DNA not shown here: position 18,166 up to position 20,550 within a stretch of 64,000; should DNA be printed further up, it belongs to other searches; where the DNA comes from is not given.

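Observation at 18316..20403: NTE-like tri-domain lipase: cNMP-binding, degenerate ParA/MinD-like ATPase, patatin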

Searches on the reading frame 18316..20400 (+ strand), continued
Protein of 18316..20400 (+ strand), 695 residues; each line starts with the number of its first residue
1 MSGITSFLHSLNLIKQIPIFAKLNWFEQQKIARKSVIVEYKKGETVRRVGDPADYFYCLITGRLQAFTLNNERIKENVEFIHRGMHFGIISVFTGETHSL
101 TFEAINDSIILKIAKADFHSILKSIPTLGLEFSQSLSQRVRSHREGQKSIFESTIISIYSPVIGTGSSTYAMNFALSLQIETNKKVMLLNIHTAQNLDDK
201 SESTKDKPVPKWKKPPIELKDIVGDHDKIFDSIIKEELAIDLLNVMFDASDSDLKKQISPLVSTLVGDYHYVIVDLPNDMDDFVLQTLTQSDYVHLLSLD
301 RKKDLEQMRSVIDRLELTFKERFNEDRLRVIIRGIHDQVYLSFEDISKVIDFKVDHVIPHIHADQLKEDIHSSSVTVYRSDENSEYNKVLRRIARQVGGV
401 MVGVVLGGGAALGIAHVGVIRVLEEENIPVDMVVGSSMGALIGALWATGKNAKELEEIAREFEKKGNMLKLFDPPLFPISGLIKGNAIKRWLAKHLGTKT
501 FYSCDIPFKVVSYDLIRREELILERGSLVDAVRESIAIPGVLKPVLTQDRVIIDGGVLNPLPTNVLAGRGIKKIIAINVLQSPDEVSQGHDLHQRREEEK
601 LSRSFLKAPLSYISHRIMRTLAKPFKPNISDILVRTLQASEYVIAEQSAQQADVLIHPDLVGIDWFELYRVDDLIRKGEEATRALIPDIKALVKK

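Call 40: predict_structure(alignment_id=A3)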
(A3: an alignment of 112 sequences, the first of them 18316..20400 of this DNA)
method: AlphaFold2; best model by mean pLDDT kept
length: 695 residues; sequences in the alignment: 112
mean_pLDDT: 84.1   pTM: 0.75
mean pLDDT of the five models: 84.1, 83.0, 82.2, 80.3, 80.0
residues with pLDDT >= 90: 218; 70-90: 411; 50-70: 58; < 50: 8
segments of 3 or more residues with pLDDT < 50: 1-3, 145-148
pLDDT, mean of each block of 10 residues (from residue 1): 61 82 85 88 86 89 81 73 82 84 85 91 85 74 52 83 84 93 92 72 61 86 80 89 89 78 79 86 76 88 87 82 76 71 75 82 74 84 85 89 93 95 95 95 95 95 82 61 75 91 88 93 91 89 87 89 91 94 89 87 82 81 74 85 91 94 88 96 96 89
secondary structure, 60 per line:
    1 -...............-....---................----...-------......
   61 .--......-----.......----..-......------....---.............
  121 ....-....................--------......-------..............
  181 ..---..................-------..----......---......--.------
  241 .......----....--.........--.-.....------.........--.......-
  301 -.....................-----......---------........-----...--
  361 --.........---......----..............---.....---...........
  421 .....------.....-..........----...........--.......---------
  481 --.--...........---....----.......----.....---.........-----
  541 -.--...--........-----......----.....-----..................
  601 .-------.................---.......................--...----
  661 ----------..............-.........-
elements in order (helices of 4 or more, strands of 3 or more residues): H2-16 H18-21 H25-34 E35-40 E45-47 E55-61 E64-69 E75-81 H89-94 E101-104 E108-114 H115-124 H126-145 E154-159 H167-182 E186-193 H194-203 H219-222 H226-231 E241-247 H252-255 H258-265 E271-275 H282-290 E293-299 H302-322 E328-333 H343-350 E356-358 E366-371 E375-380 H385-398 E402-406 H410-425 E432-436 H438-447 H452-462 H465-471 H486-496 E508-514 E519-523 H528-535 E545-547 E550-554 H563-568 E573-577 H583-601 H609-625 H629-651 E654-656 H671-684 H686-694

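Call 44: search_protein_families(library=padloc, proteins=[window:18316-20400:+], max_evalue=0.01)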
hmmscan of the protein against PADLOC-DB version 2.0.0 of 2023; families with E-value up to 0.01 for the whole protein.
window:18316-20400:+ (695 aa): 6 families
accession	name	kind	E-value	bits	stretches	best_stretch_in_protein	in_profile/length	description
PDLC00731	Effector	-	1.6e-07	28.6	1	29-142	34-143/306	TIR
PDLC00732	Effector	-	3e-07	27.7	1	29-144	30-141/301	TIR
PDLC02371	PycTIR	-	4.8e-06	24.1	1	29-144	31-142/288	-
PDLC00758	Effector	-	0.00014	19.3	1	407-557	12-183/331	Phospholipase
PDLC00755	Effector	-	0.0021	15.3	1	405-460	15-75/311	Phospholipase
PDLC00757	Effector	-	0.0068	13.8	0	406-506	15-126/331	Phospholipase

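Call 74: fold_search(model_id=the predicted structure, library=pdb)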
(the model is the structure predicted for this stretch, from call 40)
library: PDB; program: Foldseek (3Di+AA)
matches with E <= 10: 1717; with E <= 0.001: 830
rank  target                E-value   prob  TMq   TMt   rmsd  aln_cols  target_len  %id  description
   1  5fya_A                6.7e-18  1.00  0.32  0.83   4.3       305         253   27  Cubic crystal of the native PlpD (released 2016-04-06)
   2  5fqu_A                1.3e-16  1.00  0.31  0.81   5.1       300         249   26  Orthorhombic crystal structure of of PlpD (selenomethionine derivative) (released 2016-04-06)
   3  5fqu_B                1.7e-16  1.00  0.31  0.82   5.1       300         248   26  Orthorhombic crystal structure of of PlpD (selenomethionine derivative) (released 2016-04-06)
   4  5fya_B                7.7e-16  1.00  0.32  0.84   4.8       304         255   27  Cubic crystal of the native PlpD (released 2016-04-06)
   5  8zr9_A                1.4e-10  1.00  0.30  0.57   7.9       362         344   13  Cryo-EM structure of AbCapV filemant bound with 3',3'-cGAMP (released 2025-11-19)
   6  9kh6_A                1.6e-10  1.00  0.31  0.60   8.1       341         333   15  cryo-EM structure of lipase/ligand/substrate complex (released 2026-03-04)
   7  9iom                  1.8e-10  1.00  0.27  0.57  11.7       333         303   18  CapE apo form (released 2025-05-21)
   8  9ion_C                3.5e-10  1.00  0.28  0.60  10.9       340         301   18  Cryo-EM structure of cUA bound CapE filament (released 2025-05-21)
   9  3ea0_B                6.0e-10  1.00  0.24  0.62   5.0       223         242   18  Crystal Structure of ParA Family ATPase from Chlorobium tepidum TLS (released 2008-09-23)
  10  3ea0_A                6.6e-10  1.00  0.24  0.65   4.6       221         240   18  Crystal Structure of ParA Family ATPase from Chlorobium tepidum TLS (released 2008-09-23)
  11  2z69_B                7.0e-10  1.00  0.19  0.78   4.2       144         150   22  Crystal Structure of the sensor domain of the transcriptional regulator DNR from Pseudomonas aeruginosa (released 2008-03-18)
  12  4pkb                  7.8e-10  1.00  0.29  0.52   7.4       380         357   14  CRYSTAL STRUCTURE OF PATATIN-17 COMPLEXED WITH METHYL ARACHIDONYL FLUOROPHOSPHONATE (MAFP) (released 2014-10-01)
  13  4muv_B                1.1e-09  1.00  0.18  0.82   2.8       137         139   23  M. loti cyclic-nucleotide binding domain mutant displaying inverted ligand selectivity, cyclic-GMP bound (released 2014-06-25)
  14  3h3u_B                1.1e-09  1.00  0.19  0.56   2.4       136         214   16  Crystal structure of CRP (cAMP receptor Protein) from Mycobacterium tuberculosis (released 2010-02-02)
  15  4byy_A                1.1e-09  1.00  0.19  0.53   7.3       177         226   13  Apo GlxR (released 2014-07-30)
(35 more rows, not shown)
